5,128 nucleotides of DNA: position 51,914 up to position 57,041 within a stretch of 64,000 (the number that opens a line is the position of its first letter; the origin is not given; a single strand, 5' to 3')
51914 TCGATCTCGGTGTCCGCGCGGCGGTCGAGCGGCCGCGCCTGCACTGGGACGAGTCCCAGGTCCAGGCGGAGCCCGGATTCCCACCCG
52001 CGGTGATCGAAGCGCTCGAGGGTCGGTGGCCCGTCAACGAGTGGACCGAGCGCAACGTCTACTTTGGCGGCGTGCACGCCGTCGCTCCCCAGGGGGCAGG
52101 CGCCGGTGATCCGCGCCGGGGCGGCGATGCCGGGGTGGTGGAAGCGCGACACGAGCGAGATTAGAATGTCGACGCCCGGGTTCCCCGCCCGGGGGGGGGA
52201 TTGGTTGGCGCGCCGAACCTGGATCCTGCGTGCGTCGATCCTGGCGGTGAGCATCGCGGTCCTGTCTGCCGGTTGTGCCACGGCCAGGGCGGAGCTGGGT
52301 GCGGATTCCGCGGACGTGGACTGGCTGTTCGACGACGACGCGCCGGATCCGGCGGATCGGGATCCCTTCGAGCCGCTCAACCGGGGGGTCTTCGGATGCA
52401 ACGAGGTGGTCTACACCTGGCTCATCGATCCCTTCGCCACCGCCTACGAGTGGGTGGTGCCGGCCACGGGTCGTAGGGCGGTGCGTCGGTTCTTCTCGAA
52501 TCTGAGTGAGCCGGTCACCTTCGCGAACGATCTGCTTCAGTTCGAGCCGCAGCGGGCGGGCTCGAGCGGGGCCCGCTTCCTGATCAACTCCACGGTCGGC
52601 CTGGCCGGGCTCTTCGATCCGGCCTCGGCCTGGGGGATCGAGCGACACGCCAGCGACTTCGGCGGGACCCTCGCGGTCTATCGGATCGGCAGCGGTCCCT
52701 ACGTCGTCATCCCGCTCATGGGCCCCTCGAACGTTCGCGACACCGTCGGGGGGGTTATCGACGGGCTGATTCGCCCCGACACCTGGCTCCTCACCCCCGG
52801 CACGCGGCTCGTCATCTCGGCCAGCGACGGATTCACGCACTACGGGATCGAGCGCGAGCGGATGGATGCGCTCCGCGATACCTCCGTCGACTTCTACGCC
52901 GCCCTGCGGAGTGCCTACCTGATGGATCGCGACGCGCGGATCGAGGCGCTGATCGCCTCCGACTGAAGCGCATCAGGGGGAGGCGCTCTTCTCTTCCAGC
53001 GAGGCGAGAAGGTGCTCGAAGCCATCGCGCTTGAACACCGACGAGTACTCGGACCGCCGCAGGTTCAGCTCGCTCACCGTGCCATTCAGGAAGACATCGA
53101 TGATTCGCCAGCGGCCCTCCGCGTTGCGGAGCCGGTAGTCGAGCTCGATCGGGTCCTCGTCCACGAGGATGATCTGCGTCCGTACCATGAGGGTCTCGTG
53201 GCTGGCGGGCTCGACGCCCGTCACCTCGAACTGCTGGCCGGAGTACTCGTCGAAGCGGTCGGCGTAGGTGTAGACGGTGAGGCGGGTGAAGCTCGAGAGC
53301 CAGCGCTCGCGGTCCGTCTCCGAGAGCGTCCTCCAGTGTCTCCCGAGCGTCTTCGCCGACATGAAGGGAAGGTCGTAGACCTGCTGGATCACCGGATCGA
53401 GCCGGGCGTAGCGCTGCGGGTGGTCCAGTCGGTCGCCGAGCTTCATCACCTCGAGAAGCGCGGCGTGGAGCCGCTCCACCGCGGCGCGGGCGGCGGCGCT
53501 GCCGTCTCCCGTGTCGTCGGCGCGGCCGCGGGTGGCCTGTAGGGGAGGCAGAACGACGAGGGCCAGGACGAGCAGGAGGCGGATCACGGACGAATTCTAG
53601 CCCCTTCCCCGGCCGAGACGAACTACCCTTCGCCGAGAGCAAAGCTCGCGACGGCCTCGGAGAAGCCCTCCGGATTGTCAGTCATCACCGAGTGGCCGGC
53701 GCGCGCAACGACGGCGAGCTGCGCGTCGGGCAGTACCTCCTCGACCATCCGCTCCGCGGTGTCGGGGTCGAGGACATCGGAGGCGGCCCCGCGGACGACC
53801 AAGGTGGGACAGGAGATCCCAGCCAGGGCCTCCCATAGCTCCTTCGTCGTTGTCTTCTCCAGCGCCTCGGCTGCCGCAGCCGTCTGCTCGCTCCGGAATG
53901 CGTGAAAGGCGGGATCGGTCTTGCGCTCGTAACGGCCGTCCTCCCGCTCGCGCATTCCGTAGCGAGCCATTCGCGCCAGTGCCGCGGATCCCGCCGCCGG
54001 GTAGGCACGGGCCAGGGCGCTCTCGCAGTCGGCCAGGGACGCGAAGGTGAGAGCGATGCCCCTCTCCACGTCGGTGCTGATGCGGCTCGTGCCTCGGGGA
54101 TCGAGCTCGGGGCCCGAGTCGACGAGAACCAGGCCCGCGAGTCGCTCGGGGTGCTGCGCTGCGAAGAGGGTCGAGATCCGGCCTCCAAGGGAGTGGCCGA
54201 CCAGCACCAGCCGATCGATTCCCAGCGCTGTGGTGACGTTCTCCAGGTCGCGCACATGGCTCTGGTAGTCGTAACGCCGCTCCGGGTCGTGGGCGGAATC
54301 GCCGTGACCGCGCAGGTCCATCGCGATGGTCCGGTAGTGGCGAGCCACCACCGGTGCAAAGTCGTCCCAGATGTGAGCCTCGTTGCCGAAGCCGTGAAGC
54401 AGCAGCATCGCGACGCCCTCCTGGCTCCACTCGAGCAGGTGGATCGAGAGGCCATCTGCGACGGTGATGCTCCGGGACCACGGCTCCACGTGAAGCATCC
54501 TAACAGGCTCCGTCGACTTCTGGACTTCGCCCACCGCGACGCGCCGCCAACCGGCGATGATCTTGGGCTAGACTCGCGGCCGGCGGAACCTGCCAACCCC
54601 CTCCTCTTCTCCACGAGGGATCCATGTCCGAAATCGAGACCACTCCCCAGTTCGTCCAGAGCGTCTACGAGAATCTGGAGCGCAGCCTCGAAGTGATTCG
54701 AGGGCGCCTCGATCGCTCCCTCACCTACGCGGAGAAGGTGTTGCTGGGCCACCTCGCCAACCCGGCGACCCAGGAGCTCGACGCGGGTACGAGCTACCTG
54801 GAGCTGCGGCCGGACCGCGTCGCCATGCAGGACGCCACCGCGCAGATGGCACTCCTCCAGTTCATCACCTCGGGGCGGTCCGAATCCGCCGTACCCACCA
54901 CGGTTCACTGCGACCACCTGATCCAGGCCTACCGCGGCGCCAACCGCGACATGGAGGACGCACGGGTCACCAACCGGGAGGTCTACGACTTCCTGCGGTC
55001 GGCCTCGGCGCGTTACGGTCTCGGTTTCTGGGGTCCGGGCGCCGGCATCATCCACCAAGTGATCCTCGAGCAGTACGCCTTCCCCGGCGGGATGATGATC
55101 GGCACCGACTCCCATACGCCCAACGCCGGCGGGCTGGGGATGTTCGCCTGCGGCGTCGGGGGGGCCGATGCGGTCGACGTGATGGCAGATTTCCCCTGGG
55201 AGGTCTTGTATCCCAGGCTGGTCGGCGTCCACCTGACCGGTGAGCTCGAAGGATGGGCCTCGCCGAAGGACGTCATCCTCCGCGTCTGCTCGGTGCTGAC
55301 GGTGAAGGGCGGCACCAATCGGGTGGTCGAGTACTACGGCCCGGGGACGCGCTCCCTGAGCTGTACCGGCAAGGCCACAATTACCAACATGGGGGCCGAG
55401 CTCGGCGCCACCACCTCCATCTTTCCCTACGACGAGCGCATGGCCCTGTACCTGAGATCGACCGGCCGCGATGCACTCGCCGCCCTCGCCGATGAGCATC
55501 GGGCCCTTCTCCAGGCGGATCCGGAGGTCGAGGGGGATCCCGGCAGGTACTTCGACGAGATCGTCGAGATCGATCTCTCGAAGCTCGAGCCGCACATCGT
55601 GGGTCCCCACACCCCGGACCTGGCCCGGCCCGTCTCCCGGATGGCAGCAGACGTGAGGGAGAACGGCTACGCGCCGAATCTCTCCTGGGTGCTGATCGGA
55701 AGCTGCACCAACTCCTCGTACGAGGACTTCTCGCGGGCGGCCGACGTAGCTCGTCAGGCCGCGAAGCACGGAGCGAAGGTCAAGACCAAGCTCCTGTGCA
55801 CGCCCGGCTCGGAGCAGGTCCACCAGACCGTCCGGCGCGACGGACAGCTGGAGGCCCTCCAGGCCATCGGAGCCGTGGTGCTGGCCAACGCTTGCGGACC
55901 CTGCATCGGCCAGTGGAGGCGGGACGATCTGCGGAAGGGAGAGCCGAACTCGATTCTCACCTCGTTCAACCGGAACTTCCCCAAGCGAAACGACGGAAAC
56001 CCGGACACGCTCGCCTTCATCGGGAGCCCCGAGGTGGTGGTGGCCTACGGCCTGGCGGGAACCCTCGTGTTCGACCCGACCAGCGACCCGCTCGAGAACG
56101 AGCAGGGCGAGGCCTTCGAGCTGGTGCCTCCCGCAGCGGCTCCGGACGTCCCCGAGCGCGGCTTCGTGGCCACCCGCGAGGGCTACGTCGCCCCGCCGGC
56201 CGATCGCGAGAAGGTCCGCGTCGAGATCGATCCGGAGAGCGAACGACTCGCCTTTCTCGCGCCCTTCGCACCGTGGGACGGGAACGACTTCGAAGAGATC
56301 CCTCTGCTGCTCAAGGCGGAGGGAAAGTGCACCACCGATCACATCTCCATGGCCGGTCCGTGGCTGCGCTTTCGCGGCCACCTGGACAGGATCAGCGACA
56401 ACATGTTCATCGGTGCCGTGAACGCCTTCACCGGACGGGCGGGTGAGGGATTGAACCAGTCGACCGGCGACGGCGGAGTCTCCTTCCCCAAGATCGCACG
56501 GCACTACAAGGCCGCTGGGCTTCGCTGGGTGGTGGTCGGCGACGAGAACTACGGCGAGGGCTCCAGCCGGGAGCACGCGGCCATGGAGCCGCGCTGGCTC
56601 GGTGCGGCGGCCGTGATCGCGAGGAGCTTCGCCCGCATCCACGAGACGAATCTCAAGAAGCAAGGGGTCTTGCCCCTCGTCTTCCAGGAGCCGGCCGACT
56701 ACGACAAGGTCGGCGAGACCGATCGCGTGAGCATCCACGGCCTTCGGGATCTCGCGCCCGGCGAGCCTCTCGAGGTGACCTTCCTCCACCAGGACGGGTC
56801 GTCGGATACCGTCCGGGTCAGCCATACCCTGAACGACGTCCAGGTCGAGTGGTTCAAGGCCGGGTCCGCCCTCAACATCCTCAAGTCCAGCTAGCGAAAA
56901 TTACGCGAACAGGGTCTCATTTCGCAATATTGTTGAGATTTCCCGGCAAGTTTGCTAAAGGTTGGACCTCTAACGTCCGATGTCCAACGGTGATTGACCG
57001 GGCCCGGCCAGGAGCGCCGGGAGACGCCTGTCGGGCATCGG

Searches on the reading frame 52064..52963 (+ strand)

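Call 79: search_protein_families(library=pfam, proteins=[window:52064-52963:+], max_evalue=0.0001)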
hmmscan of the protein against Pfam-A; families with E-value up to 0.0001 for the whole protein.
window:52064-52963:+ (300 aa): 1 family
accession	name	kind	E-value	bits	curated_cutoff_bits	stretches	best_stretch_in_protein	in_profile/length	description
PF04333.18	MlaA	-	9.8e-63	211.8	25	1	99-291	2-194/195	MlaA lipoprotein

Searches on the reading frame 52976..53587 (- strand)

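Call 79: search_protein_families(library=pfam, proteins=[window:52976-53587:-], max_evalue=0.0001)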
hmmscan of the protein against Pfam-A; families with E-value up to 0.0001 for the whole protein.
window:52976-53587:- (204 aa): 1 family
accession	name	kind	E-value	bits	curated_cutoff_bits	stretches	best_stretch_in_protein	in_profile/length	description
PF05494.18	MlaC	-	3.3e-41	141.3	26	1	41-199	4-166/166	MlaC protein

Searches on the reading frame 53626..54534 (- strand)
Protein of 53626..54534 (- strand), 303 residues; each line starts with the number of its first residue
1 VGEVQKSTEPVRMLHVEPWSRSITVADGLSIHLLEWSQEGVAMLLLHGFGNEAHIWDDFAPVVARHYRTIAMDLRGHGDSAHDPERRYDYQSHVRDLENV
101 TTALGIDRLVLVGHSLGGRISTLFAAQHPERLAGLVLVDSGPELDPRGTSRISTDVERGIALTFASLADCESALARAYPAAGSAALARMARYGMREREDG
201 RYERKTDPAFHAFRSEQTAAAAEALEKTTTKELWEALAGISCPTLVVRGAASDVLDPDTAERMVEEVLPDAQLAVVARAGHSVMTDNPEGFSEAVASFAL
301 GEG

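Call 79: search_protein_families(library=pfam, proteins=[window:53626-54534:-], max_evalue=0.0001)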
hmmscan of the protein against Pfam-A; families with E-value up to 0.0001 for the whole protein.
window:53626-54534:- (303 aa): 5 families
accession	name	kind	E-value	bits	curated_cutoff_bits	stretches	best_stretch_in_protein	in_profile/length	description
PF00561.26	Abhydrolase_1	-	1.4e-32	113.7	25.8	1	42-288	2-245/245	alpha/beta hydrolase fold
PF12697.13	Abhydrolase_6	-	1.3e-28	101.6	26.3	1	44-294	2-217/217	Alpha/beta hydrolase family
PF12146.15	Hydrolase_4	-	8.9e-22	78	27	1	42-286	6-237/239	Serine aminopeptidase, S33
PF03096.20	Ndr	-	5.1e-09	35.7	23.3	1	94-141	86-133/283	Ndr family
PF12695.13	Abhydrolase_5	-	8e-06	26.2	27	1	103-146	53-95/164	Alpha/beta hydrolase family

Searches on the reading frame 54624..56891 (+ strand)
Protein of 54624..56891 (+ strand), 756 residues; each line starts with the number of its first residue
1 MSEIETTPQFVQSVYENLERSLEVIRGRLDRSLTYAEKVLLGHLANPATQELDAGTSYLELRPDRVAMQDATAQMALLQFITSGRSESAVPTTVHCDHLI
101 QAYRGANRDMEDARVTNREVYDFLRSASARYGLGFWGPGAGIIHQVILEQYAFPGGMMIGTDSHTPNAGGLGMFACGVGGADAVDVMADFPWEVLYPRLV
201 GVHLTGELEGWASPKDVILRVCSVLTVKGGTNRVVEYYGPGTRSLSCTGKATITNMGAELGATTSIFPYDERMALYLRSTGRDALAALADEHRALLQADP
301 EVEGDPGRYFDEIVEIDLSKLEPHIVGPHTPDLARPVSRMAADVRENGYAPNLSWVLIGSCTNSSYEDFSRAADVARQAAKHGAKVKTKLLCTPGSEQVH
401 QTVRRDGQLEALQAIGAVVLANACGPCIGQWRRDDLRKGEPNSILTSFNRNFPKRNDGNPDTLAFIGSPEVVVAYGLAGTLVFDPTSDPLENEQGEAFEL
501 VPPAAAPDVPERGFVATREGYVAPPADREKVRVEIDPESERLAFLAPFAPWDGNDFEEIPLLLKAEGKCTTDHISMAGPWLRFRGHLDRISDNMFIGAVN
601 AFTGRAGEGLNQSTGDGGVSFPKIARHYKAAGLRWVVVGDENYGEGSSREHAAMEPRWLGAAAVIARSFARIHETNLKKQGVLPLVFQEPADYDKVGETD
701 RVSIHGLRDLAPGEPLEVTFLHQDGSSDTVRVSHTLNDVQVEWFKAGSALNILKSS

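Call 79: search_protein_families(library=pfam, proteins=[window:54624-56891:+], max_evalue=0.0001)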
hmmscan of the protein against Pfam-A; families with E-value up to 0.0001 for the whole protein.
window:54624-56891:+ (756 aa): 2 families
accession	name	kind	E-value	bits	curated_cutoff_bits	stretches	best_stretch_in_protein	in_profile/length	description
PF00330.25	Aconitase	-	3.4e-138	461.9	28.7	1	38-479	2-463/463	Aconitase family (aconitate hydratase)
PF00694.25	Aconitase_C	-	7.4e-39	133.5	22.8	1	561-689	3-130/131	Aconitase C-terminal domain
